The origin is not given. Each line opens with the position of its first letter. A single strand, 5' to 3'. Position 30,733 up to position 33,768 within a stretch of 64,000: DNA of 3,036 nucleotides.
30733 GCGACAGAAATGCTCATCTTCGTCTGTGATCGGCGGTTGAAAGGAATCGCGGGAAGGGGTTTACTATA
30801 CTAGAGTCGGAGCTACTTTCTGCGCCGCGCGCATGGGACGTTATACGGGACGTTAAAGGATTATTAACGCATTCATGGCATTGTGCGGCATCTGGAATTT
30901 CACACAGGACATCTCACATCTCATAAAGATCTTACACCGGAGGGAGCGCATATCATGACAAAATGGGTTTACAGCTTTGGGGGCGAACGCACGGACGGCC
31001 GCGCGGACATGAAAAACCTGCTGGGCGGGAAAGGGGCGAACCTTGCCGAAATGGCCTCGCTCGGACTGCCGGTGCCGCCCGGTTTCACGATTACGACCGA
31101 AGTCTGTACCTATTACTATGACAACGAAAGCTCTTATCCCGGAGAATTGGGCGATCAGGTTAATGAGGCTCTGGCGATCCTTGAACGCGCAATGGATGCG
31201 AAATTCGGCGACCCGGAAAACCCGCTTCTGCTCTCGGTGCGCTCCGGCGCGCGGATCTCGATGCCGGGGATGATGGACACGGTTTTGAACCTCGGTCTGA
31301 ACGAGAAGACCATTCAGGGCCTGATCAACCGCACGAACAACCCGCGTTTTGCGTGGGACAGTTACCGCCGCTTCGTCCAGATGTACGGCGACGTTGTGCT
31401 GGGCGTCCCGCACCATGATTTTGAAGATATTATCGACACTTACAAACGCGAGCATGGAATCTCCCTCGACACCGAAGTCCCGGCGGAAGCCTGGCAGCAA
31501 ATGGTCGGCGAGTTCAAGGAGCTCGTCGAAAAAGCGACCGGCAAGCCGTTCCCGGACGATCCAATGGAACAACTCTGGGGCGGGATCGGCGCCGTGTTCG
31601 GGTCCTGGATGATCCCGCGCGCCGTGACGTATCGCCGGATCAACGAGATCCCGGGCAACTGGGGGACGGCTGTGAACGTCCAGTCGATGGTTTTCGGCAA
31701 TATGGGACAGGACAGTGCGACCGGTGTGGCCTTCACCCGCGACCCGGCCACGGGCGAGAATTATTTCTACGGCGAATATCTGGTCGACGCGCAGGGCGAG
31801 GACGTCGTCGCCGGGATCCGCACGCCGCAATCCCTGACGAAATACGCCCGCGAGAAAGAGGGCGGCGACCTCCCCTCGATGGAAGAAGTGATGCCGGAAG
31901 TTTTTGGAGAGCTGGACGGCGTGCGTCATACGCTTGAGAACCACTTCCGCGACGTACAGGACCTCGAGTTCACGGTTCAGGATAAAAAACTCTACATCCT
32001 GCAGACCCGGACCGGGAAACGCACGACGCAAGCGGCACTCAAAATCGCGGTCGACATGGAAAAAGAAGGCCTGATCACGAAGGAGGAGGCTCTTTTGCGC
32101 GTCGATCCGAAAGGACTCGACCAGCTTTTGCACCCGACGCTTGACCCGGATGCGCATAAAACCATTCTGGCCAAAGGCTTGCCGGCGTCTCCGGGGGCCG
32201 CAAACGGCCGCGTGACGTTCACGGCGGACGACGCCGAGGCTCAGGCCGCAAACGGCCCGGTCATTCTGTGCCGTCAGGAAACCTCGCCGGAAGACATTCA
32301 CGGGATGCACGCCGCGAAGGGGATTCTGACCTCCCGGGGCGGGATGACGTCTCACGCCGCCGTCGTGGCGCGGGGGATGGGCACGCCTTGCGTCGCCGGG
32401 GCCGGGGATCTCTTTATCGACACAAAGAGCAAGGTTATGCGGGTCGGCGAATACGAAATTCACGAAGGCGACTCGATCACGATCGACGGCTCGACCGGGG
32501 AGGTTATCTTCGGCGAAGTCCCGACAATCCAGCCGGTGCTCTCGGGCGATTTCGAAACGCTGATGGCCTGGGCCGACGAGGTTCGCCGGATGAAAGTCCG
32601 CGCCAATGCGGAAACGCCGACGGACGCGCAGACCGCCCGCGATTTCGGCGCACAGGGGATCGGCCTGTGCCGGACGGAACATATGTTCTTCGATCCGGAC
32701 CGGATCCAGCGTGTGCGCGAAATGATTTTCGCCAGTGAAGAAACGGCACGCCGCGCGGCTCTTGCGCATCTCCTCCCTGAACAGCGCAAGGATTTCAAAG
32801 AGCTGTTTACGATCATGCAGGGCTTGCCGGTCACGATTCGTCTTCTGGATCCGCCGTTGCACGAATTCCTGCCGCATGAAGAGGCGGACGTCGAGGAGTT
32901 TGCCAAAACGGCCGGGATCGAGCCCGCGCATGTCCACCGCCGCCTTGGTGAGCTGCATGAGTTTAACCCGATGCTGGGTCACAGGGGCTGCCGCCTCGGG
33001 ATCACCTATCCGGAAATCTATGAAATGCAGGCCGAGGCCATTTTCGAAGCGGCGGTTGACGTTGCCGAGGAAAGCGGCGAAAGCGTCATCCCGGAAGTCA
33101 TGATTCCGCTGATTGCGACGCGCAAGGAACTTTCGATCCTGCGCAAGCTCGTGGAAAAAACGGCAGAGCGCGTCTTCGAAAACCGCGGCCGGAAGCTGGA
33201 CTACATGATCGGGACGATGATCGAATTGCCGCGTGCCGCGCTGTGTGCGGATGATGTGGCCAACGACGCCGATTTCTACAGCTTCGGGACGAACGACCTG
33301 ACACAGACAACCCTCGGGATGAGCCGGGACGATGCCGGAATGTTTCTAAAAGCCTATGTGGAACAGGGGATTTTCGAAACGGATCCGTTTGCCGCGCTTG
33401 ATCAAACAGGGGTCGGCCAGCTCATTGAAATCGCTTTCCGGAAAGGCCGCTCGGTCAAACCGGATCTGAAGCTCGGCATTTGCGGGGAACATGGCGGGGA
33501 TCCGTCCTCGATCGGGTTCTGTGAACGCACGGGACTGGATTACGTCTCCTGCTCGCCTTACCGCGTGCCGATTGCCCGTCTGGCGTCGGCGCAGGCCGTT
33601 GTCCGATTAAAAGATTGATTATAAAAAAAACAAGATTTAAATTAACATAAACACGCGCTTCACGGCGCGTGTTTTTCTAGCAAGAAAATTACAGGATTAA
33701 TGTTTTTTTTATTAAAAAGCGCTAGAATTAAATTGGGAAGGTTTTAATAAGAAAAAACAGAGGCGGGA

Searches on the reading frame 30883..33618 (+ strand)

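Call 19: search_protein_families(library=pfam, proteins=[window:30883-33618:+], max_evalue=0.0001)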
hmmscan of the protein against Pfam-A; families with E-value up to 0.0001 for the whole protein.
window:30883-33618:+ (911 aa): 3 families
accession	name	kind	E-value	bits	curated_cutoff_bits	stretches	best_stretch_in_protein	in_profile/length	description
PF02896.24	PEP-utilizers_C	-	3.6e-82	276.3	22.8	1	555-905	5-291/293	PEP-utilising enzyme, PEP-binding domain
PF01326.24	PPDK_N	-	7.5e-55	186.9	27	3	88-325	76-227/328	Pyruvate phosphate dikinase, AMP/ATP-binding domain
PF00391.29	PEP-utilizers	-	1.2e-25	89.3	23.1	1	459-539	4-72/72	PEP-utilising enzyme, mobile domain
